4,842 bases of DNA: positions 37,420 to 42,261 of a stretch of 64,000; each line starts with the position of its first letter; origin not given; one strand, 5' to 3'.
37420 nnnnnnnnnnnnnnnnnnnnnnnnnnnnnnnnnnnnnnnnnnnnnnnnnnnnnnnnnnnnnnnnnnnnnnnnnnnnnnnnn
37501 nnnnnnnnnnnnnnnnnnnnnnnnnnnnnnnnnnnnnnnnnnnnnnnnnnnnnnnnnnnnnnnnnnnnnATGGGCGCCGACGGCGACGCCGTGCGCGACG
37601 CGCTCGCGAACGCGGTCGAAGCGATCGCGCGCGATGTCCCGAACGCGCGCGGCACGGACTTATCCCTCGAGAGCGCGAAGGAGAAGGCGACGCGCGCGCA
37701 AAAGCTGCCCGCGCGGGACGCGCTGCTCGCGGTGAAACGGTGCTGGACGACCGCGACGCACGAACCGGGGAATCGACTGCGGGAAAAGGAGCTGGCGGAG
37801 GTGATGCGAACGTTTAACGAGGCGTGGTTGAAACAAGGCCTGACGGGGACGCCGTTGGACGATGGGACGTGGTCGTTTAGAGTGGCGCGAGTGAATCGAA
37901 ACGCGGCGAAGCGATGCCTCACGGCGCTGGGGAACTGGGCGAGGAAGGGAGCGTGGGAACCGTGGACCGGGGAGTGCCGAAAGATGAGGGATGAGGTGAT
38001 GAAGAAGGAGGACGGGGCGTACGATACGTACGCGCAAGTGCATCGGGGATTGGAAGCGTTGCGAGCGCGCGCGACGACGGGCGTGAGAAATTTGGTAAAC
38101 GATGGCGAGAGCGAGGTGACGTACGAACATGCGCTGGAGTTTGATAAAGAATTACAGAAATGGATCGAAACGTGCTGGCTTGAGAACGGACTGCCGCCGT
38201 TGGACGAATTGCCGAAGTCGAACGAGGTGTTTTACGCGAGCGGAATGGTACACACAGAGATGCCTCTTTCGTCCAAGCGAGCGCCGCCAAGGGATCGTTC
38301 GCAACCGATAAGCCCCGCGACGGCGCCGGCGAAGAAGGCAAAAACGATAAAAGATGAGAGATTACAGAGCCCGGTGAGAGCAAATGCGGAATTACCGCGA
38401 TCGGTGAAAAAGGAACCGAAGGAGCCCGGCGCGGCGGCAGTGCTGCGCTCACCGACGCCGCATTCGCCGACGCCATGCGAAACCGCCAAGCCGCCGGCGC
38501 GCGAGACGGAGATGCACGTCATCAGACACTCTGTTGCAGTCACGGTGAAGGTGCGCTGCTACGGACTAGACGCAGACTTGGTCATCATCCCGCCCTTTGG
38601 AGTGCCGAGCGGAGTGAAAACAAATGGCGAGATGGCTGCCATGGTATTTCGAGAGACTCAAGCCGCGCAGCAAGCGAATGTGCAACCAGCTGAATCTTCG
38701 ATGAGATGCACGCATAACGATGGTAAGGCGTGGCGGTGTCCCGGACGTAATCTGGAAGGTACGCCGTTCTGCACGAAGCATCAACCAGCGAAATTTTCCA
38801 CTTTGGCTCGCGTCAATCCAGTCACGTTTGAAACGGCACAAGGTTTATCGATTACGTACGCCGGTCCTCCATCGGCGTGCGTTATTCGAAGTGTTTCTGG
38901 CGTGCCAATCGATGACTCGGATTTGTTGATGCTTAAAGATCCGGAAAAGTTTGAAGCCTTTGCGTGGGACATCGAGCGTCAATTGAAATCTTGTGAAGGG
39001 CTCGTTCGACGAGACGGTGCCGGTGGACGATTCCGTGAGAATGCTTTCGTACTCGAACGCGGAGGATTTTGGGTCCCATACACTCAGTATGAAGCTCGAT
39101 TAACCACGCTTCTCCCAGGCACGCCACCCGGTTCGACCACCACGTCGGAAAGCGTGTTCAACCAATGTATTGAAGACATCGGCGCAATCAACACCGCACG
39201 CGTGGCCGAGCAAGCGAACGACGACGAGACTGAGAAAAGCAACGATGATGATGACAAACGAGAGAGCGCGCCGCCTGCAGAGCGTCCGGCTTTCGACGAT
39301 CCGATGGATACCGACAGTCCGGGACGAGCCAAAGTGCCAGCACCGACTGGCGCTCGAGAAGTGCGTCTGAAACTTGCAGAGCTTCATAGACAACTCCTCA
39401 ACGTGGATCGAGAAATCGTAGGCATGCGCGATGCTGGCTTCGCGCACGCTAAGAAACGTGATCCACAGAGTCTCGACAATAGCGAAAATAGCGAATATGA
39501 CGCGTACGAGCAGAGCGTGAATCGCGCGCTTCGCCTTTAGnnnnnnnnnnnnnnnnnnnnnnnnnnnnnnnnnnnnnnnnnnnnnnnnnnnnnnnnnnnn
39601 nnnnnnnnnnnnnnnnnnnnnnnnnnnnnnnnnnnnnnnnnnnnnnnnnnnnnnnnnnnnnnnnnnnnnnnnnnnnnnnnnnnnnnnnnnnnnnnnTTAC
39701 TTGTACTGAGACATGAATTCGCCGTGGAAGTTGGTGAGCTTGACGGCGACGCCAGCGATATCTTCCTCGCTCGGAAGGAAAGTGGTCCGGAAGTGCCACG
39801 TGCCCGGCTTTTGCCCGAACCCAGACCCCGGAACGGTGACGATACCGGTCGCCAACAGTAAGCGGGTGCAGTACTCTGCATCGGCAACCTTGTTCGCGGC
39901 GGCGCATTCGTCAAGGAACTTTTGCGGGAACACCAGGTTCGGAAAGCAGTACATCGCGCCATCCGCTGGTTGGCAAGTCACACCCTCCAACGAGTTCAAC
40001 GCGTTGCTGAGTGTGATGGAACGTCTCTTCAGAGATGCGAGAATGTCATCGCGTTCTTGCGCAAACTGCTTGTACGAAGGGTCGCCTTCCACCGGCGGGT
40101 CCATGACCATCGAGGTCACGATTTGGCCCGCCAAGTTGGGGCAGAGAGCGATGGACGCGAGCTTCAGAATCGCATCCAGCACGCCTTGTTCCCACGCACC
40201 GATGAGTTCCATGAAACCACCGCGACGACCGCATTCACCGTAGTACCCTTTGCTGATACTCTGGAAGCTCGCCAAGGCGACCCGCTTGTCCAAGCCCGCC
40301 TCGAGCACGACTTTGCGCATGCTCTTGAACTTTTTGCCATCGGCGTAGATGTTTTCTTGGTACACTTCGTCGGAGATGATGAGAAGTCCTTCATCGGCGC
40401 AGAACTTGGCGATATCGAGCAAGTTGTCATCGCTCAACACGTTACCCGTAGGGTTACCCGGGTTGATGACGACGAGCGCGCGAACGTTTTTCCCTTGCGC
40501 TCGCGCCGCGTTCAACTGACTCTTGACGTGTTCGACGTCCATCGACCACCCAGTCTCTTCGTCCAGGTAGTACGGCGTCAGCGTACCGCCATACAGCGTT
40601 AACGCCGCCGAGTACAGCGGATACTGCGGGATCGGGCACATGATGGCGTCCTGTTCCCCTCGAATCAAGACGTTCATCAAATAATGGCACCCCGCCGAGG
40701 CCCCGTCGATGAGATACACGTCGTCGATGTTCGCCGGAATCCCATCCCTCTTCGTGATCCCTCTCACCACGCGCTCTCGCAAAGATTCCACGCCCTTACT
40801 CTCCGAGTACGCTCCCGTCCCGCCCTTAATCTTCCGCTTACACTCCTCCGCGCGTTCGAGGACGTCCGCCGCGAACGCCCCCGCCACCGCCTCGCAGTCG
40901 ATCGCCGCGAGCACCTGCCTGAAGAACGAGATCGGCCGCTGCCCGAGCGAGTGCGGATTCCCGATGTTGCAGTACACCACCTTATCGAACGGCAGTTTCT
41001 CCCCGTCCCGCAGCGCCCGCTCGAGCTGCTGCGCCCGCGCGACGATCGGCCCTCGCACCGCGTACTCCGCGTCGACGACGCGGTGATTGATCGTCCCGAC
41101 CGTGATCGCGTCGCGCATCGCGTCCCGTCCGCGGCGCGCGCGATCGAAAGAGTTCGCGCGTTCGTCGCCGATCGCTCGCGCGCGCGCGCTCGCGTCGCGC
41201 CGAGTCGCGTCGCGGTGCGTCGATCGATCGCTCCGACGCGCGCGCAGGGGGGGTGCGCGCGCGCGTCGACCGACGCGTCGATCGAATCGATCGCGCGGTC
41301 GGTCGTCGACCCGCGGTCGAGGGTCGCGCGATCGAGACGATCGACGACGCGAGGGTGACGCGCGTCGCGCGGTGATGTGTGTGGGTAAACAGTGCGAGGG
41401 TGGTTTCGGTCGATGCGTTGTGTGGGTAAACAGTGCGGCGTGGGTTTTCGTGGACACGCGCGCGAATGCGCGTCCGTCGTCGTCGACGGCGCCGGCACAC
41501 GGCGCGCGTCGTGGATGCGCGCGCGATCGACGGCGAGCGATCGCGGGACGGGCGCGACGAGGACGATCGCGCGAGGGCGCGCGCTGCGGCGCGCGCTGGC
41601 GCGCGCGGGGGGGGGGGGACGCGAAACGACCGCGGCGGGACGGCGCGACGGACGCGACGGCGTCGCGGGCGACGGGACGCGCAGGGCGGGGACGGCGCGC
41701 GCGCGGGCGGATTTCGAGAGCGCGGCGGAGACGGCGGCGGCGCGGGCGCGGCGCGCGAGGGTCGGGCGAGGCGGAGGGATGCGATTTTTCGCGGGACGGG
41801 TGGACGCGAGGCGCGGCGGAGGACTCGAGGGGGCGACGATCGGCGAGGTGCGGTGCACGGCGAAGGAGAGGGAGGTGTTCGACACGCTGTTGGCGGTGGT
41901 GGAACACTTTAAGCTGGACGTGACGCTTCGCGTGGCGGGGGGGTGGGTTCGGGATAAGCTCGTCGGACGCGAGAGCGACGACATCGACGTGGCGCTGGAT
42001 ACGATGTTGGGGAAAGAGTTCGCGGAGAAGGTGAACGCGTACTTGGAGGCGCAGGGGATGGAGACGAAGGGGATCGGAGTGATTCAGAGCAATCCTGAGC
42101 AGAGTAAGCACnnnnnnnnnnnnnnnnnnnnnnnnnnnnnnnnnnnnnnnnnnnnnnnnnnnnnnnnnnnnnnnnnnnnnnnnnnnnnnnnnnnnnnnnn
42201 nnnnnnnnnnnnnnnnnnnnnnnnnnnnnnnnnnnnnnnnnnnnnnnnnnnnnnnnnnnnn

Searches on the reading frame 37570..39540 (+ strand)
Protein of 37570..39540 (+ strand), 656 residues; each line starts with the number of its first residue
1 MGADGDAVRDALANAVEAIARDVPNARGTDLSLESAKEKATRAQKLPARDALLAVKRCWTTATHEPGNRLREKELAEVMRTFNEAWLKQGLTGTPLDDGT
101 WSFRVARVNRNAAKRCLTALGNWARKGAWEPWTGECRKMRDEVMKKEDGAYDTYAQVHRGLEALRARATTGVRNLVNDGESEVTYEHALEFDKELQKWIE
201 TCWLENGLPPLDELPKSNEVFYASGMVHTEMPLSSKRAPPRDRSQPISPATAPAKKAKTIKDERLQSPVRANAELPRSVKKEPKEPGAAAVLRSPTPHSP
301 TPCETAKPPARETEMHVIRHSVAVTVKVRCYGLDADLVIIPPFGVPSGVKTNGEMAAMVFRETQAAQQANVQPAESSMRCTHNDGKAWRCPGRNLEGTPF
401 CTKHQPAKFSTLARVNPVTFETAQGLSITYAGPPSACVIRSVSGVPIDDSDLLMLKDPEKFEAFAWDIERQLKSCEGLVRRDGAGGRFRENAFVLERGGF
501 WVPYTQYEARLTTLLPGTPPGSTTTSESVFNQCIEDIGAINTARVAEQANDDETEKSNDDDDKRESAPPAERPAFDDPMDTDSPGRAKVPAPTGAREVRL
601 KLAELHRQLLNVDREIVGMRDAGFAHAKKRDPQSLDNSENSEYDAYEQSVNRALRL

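Call 34: search_protein_families(library=pfam, proteins=[window:37570-39540:+], max_evalue=0.00001)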
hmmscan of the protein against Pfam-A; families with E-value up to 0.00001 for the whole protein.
window:37570-39540:+ (656 aa): 1 family
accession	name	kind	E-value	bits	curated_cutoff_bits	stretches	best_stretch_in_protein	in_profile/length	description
PF08879.15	WRC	-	4.9e-07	29.8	28.6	1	377-405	3-31/43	WRC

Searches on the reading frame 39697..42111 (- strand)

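Call 35: search_protein_families(library=pfam, proteins=[window:39697-42111:-], max_evalue=0.00001)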
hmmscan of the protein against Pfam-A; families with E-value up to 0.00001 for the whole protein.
window:39697-42111:- (804 aa): 1 family
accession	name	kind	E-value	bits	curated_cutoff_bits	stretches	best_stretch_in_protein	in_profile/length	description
PF00155.27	Aminotran_1_2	-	1.6e-37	130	19.7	1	419-785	24-354/361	Aminotransferase class I and II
